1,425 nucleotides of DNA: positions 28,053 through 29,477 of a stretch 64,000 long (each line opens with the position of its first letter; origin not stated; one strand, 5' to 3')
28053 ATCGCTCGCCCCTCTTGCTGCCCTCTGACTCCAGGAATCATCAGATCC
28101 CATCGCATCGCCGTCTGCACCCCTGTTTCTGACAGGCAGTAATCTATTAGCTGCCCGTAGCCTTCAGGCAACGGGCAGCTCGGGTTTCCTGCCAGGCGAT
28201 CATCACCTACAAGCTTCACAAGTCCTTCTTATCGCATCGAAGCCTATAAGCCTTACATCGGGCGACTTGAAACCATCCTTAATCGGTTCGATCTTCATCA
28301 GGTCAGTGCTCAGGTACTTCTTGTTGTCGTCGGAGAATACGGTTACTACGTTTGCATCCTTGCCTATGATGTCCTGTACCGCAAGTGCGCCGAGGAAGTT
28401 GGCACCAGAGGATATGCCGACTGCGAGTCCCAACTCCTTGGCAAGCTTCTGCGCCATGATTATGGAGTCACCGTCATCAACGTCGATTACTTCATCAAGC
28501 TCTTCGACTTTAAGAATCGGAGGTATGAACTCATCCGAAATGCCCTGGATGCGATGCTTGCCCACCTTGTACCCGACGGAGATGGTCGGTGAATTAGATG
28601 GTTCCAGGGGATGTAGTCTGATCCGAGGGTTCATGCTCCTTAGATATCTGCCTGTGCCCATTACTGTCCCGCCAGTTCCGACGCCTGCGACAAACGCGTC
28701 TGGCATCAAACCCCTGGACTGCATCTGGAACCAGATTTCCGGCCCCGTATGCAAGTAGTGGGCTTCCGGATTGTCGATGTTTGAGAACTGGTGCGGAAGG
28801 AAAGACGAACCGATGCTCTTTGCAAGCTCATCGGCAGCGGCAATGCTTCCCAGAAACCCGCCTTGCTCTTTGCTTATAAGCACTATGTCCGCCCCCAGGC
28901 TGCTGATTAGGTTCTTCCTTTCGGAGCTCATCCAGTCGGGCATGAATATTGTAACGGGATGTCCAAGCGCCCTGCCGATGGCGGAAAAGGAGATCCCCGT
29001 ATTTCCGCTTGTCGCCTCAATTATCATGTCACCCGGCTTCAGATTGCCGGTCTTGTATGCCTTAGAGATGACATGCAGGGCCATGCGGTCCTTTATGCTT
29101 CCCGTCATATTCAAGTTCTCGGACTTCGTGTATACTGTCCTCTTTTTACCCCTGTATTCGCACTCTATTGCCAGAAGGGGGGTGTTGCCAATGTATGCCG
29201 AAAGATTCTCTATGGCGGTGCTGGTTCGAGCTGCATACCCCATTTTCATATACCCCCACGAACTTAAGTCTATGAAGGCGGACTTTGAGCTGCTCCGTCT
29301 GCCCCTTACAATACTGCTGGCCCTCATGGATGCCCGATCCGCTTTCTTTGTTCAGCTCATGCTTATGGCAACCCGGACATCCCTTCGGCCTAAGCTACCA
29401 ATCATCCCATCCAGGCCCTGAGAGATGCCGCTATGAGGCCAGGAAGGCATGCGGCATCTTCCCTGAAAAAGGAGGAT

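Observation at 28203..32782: Uncharacterised four-gene operon: DAACS symporter, small membrane protein, secreted tandem single-Cys thioredoxin-like protein, cysteine-synthase paralog with CxxC tail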

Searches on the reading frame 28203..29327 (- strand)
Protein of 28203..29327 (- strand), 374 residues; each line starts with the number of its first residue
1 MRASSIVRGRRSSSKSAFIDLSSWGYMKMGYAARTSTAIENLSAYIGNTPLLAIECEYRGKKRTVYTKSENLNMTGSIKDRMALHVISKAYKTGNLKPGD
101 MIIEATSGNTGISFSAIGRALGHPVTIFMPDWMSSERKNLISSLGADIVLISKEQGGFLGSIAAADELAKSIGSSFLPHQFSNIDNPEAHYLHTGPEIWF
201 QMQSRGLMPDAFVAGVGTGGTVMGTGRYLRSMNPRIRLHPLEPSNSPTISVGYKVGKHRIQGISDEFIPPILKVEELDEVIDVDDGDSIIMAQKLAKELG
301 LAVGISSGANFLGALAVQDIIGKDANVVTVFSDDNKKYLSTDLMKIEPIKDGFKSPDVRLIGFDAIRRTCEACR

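Call 3: search_protein_families(library=pfam, proteins=[window:28203-29327:-], max_evalue=0.1)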
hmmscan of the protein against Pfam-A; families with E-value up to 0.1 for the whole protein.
window:28203-29327:- (374 aa): 2 families
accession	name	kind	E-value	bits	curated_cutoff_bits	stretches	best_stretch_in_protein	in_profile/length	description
PF00291.31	PALP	-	5.3e-67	226.7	35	1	43-333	2-295/295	Pyridoxal-phosphate dependent enzyme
PF06415.18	iPGM_N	-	0.072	13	27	0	256-292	141-177/217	BPG-independent PGAM N-terminus (iPGM_N)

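Call 4: search_protein_families(library=ncbifam, proteins=[window:28203-29327:-], max_evalue=0.1)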
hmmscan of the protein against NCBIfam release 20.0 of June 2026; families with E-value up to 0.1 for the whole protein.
window:28203-29327:- (374 aa): 42 families (the best 25 are shown)
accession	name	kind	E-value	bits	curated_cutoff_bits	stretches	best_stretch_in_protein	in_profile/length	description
TIGR01136.1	cysKM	subfamily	2.7e-93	312.6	344.15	1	43-343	2-298/299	cysteine synthase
TIGR01139.1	cysK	equivalog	2.1e-90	303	350.95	1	44-343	3-297/298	cysteine synthase A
NF007989.0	PRK10717.1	equivalog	7.1e-73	245.6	387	1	38-341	4-315/334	cysteine synthase A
TIGR01138.1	cysM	equivalog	8.4e-71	238.9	394.2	1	43-343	3-289/290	cysteine synthase B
TIGR01137.1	cysta_beta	equivalog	8.3e-68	229.1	510.25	1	40-342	3-309/457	cystathionine beta-synthase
NF008735.0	PRK11761.1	equivalog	2.3e-67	227.4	413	1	39-344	3-294/296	cysteine synthase CysM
TIGR03945.1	PLP_SbnA_fam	equivalog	4.3e-56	190.2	349.95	1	44-341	3-297/304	2,3-diaminopropionate biosynthesis protein SbnA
NF053679.1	CysteaSynCapA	equivalog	1.7e-49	168.4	600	1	37-340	5-316/329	cysteate synthase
NF052478.1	CystDsulMYC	equivalog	1.2e-29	103.8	600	1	62-341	36-323/354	L-cysteine desulfhydrase Cds1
NF006094.0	PRK08246.1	subfamily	5.2e-19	68.8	331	1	30-256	5-213/310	serine/threonine dehydratase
NF006390.0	PRK08639.1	equivalog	1.7e-17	63.5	421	1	32-259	9-228/418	threonine ammonia-lyase IlvA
NF005292.0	PRK06815.1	equivalog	4.3e-17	62.1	371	1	36-257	9-218/320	threonine/serine dehydratase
TIGR01127.1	ilvA_1Cterm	equivalog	8e-13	48.1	378.75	1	64-332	16-282/380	threonine ammonia-lyase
NF004170.0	PRK05638.1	equivalog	9.7e-13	47.4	421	1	41-152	59-165/442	threonine synthase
TIGR02079.1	THD1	equivalog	1.1e-11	44.2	440.55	1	37-259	5-220/410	threonine ammonia-lyase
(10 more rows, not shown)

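Call 6: search_solved_structures(query=window:28203-29327:-, max_evalue=1e-20, show_alignments=1)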
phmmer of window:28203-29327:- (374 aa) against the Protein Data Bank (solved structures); distinct sequences matched with E-value up to 1e-20: 105 (the best 60 are shown).
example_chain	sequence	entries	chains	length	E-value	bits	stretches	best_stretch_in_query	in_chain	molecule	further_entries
5b53_A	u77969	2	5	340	2.9e-121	408.1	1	41-361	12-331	Cysteine synthase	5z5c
5b55_A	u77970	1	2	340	1.4e-120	405.8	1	41-361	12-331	Cysteine synthase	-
2egu_A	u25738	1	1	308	5e-69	236.2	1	39-347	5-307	Cysteine synthase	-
9jxu_A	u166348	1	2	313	1.3e-68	234.9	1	42-344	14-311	Cysteine synthase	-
8srt_A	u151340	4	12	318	1.6e-66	228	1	38-345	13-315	Cysteine synthase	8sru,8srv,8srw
8t2c_A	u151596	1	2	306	4.2e-66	226.6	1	38-343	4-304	Cysteine synthase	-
3rr2_A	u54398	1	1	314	8.9e-63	215.7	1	36-343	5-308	Cysteine synthase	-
4i1y_A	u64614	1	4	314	4.3e-62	213.4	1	36-343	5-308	Cysteine synthase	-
7n2t_A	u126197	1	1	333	1.9e-61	211.3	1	35-344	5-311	Cysteine synthase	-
1z7w_A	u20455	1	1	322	6.5e-61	209.5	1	40-344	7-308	Cysteine synthase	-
2isq_A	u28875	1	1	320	8.6e-61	209.2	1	40-344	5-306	Cysteine synthase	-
1o58_A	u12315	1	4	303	2.1e-60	207.9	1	44-340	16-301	O-acetylserine sulfhydrylase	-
1z7y_A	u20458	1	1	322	4.5e-60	206.8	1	40-344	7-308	Cysteine synthase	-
3fca_A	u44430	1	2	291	8.8e-60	205.8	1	45-340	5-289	Cysteine synthase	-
5xoq_A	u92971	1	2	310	4.3e-59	203.6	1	43-344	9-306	Cysteine synthase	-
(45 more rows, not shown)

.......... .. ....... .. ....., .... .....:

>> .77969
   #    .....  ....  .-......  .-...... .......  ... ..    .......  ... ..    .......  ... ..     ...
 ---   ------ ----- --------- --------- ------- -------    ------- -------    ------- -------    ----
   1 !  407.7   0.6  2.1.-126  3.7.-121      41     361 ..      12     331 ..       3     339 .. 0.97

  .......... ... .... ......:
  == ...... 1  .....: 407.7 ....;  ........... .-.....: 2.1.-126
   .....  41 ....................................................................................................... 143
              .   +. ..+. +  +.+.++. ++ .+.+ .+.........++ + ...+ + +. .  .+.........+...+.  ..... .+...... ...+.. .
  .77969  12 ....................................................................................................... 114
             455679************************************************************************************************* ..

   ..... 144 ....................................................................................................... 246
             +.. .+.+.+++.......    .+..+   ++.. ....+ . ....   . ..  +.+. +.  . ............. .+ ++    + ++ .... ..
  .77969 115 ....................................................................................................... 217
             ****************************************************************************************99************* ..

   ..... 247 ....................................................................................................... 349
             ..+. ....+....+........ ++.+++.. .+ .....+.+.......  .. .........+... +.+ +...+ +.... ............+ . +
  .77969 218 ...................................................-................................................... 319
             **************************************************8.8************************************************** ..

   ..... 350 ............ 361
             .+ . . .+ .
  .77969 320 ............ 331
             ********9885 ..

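Call 69: find_homologous_proteins(query=window:28203-29249:-, max_evalue=1e-30)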
Query window:28203-29249:- (348 aa): 8000 proteins with E <= 1e-30 among 8000 candidates; the best 120 are listed.
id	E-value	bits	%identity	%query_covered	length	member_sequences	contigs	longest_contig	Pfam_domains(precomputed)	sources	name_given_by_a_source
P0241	1.3e-222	756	97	100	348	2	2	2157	PF00291.32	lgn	-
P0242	3.6e-205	699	87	100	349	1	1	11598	PF00291.32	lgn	-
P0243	3.4e-204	695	87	100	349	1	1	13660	PF00291.32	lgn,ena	-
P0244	1.1e-203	694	88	99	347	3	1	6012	PF00291.32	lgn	-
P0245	7.6e-203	691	87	99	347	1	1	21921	PF00291.32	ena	-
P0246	3.8e-190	649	82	99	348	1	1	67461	PF00291.32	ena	-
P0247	3.6e-178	610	77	99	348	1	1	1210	PF00291.32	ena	-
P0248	1.5e-176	605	77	99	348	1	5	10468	PF00291.32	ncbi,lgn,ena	-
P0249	2.0e-176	604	77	99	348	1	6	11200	PF00291.32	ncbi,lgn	-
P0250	2.0e-176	604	77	99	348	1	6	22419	PF00291.32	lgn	-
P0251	3.5e-176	603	77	97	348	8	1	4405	PF00291.32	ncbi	-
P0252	3.7e-176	603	77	99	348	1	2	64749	PF00291.32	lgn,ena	-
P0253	3.8e-176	603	77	99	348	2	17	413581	PF00291.32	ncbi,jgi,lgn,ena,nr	ncbi:MAG TPA: cysteine synthase family protein [Bacillota bacterium]|nr:cysteine synthase family pro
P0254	7.2e-176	602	77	99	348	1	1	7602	PF00291.32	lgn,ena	-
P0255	2.7e-175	600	77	99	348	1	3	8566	PF00291.32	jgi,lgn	-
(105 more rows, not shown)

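Call 92: find_encoding_contigs(protein=P0245, flank=8000, max_places=2)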
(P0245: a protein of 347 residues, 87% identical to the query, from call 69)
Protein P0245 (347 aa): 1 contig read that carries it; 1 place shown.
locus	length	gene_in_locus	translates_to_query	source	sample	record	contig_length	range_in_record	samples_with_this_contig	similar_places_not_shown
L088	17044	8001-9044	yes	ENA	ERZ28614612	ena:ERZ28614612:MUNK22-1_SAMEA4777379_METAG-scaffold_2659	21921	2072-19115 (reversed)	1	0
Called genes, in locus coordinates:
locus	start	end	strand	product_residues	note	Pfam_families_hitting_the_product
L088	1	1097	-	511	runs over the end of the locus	PF09481:CRISPR_Cse1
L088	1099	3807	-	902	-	PF18019:Cas3_HD, PF00270:DEAD (faint), PF22590:Cas3-like_C_2, PF18395:Cas3_C (weak)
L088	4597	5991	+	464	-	PF00375:SDF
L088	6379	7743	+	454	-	-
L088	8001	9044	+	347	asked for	PF00291:PALP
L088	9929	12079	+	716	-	-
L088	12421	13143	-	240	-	-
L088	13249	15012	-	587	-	PF07694:5TM-5TMR_LYT, PF08448:PAS_4, PF13426:PAS_9, PF08447:PAS_3, PF00989:PAS, PF08448:PAS_4, PF13426:PAS_9, PF08447:PAS_3, +2 more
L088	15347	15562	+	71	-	PF00403:HMA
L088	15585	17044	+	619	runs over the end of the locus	PF00122:E1-E2_ATPase, PF00702:Hydrolase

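Call 93: find_encoding_contigs(protein=P0253, flank=6000, max_places=3)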
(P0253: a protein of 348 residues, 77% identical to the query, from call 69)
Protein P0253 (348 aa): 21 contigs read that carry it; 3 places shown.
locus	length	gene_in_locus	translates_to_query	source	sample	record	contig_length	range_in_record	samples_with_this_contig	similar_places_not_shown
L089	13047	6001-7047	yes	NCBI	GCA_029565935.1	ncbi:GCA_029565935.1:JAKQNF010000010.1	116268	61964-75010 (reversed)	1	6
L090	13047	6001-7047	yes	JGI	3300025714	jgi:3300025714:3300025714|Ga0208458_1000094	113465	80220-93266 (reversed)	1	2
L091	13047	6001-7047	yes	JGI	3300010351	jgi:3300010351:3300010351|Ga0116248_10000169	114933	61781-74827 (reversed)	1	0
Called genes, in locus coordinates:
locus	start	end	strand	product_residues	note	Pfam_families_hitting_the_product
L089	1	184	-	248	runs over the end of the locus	PF09860:DUF2087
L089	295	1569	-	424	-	PF00202:Aminotran_3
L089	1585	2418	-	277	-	PF00106:adh_short, PF01370:Epimerase, PF08659:KR, PF13460:NAD_binding_10 (weak), PF13561:adh_short_C2, PF08643:DUF1776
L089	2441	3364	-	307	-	PF00892:EamA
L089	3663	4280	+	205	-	-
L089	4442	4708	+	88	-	-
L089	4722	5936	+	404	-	PF00817:IMS, PF21999:IMS_HHH_1 (faint), PF11799:IMS_C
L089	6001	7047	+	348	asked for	PF00291:PALP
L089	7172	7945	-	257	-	PF00005:ABC_tran, PF13304:AAA_21 (faint), PF02463:SMC_N (weak)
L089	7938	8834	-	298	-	PF02653:BPD_transp_2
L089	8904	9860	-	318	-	PF04392:ABC_sub_bind, PF13407:Peripla_BP_4 (faint)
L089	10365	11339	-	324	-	-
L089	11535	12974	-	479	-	PF01212:Beta_elim_lyase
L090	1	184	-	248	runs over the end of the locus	PF09860:DUF2087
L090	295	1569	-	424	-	PF00202:Aminotran_3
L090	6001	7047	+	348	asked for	PF00291:PALP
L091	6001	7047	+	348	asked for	PF00291:PALP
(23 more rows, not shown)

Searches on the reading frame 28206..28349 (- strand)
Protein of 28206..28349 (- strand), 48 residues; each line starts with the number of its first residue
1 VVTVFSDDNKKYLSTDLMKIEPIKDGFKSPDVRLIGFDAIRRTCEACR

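Call 71: search_solved_structures(query=window:28206-28349:-, max_evalue=10, show_alignments=2)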
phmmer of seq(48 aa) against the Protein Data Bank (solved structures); distinct sequences matched with E-value up to 10: 4.
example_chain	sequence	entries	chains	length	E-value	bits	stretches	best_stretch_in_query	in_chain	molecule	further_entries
5b53_A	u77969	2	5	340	2.9e-08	36.4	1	1-35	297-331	Cysteine synthase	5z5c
5b55_A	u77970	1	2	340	2.9e-08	36.4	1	1-35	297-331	Cysteine synthase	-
8r2n_A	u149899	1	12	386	0.98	13.2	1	18-41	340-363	Actin/actin family protein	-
2hqv_A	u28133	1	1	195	1.3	12.8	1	4-29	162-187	AGR_C_4470p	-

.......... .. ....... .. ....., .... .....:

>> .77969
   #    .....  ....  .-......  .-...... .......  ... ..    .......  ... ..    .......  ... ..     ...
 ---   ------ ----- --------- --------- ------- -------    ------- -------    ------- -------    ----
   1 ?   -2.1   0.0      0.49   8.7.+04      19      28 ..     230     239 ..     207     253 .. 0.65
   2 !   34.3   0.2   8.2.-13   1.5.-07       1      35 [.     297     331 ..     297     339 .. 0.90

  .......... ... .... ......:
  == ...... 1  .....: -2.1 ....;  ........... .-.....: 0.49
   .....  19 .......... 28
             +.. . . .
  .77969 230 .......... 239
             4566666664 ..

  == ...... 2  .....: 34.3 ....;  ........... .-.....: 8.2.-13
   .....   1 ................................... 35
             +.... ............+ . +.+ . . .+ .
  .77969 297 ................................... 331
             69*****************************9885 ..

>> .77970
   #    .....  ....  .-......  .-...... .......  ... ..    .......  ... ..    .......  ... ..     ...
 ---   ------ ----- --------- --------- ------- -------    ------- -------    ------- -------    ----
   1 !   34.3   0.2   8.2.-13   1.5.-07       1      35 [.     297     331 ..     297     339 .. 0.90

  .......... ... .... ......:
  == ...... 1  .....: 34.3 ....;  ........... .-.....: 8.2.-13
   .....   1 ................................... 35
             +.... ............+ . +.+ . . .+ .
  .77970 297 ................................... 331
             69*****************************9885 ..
